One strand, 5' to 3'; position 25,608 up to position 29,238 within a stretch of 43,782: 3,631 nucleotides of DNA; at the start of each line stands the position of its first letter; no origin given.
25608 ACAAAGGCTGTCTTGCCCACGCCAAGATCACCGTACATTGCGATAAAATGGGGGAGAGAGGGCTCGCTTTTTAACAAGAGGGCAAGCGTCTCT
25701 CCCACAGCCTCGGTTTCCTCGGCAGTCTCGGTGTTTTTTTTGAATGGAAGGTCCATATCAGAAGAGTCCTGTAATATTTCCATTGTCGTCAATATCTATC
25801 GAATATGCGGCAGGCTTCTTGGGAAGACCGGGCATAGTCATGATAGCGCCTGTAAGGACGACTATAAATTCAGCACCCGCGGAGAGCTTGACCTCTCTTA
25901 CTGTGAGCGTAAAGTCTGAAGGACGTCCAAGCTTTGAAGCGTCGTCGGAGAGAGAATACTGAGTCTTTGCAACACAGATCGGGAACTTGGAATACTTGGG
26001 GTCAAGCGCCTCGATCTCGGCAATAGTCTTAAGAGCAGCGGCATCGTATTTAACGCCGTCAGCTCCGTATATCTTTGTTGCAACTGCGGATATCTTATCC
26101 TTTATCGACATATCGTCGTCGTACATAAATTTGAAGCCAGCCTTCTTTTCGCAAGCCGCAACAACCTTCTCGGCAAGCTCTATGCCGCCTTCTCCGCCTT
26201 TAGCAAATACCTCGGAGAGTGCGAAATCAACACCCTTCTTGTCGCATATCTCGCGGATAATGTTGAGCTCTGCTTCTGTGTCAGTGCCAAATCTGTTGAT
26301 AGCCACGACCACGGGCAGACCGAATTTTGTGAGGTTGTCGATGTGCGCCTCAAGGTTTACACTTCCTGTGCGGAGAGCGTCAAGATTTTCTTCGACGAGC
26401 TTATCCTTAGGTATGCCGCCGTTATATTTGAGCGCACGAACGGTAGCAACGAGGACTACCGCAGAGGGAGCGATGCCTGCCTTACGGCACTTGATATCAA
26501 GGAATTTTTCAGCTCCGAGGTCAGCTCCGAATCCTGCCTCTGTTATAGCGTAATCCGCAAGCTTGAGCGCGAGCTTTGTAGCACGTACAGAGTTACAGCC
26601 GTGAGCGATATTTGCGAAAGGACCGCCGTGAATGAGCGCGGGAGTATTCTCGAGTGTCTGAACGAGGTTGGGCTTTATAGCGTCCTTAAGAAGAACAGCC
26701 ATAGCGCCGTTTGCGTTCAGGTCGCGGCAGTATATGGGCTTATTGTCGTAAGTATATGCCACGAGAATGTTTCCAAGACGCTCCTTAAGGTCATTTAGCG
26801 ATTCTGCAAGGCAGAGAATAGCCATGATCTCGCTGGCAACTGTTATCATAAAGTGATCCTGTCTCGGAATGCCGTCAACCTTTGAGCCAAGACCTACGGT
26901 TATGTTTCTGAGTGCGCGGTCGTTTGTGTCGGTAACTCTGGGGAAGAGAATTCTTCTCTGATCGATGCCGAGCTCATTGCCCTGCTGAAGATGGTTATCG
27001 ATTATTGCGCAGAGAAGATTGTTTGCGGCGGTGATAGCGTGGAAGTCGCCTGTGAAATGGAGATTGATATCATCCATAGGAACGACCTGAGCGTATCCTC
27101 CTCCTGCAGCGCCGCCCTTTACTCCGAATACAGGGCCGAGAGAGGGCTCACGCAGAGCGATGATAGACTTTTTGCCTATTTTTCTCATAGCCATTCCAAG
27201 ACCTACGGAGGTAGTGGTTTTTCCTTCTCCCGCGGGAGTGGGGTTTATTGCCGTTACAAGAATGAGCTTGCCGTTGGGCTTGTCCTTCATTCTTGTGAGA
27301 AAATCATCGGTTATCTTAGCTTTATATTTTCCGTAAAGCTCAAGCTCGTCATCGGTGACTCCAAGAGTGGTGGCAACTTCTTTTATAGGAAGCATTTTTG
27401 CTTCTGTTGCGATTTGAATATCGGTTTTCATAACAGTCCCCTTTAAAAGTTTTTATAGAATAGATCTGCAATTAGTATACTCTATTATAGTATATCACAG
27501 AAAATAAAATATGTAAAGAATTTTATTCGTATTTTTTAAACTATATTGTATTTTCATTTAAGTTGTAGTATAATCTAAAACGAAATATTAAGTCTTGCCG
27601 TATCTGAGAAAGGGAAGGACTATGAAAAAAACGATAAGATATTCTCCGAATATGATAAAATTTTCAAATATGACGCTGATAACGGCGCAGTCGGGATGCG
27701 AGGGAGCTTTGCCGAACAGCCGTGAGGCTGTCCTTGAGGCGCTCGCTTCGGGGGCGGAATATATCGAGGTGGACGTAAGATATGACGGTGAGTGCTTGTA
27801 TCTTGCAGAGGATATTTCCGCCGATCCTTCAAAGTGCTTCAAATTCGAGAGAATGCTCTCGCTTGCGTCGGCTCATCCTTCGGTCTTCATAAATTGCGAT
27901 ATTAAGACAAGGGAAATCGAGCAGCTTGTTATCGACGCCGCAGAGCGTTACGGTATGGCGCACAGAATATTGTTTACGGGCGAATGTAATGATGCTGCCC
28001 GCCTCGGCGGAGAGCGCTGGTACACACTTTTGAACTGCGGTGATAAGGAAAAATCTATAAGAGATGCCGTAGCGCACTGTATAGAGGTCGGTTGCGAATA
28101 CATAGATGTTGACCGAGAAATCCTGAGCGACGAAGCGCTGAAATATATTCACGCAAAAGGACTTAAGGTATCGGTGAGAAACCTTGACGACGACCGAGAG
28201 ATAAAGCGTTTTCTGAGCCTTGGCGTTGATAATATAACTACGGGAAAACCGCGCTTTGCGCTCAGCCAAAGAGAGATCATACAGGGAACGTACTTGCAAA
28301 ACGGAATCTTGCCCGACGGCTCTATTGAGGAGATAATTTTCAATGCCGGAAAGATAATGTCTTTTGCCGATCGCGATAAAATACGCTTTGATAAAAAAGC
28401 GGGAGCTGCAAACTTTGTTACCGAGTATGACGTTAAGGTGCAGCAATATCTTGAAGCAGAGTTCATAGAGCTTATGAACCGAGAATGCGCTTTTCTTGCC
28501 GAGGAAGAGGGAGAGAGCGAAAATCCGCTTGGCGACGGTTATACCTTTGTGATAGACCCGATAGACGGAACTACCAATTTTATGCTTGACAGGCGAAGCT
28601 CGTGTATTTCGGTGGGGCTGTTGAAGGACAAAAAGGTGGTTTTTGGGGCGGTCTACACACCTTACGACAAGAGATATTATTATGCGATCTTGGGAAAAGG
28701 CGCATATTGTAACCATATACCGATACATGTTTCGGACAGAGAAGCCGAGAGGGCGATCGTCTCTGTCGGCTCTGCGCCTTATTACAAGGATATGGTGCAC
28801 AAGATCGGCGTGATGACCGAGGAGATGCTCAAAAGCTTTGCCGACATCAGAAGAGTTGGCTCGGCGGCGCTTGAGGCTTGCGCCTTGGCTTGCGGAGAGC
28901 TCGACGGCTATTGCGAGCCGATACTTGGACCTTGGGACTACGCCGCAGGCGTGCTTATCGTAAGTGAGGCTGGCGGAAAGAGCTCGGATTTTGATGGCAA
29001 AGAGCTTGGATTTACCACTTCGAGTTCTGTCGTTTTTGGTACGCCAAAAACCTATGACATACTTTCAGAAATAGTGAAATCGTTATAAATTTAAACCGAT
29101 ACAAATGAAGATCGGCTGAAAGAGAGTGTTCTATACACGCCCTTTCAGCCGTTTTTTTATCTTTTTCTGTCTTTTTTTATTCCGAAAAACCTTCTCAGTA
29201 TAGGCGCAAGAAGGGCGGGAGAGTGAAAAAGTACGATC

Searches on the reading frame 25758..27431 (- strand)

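Call 58: search_protein_families(library=pfam, proteins=[window:25758-27431:-], max_evalue=0.00001)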
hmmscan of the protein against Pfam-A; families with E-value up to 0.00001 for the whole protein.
window:25758-27431:- (557 aa): 1 family
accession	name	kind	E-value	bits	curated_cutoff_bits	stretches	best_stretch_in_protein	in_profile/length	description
PF01268.25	FTHFS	-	1.2e-274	912.2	27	1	2-557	1-556/556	Formate--tetrahydrofolate ligase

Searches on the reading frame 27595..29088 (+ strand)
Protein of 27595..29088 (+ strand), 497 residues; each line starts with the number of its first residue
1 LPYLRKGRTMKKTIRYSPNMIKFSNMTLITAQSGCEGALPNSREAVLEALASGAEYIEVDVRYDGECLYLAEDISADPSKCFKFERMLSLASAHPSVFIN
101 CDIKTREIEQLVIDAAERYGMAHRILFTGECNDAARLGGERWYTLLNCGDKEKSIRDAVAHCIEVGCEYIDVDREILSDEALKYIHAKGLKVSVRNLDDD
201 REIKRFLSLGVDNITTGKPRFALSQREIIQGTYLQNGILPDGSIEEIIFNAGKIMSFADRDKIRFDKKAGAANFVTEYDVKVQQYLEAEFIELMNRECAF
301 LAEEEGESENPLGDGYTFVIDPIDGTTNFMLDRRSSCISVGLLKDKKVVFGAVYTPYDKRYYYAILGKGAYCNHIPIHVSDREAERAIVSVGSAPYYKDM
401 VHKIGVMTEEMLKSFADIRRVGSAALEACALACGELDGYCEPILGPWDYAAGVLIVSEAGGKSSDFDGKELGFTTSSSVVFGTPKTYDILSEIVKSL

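Call 58: search_protein_families(library=pfam, proteins=[window:27595-29088:+], max_evalue=0.00001)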
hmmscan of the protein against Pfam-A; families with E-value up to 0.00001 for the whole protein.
window:27595-29088:+ (497 aa): 1 family
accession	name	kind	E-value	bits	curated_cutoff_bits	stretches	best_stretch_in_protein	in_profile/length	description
PF00459.30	Inositol_P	-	5.5e-49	167.5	27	1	250-480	15-251/271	Inositol monophosphatase family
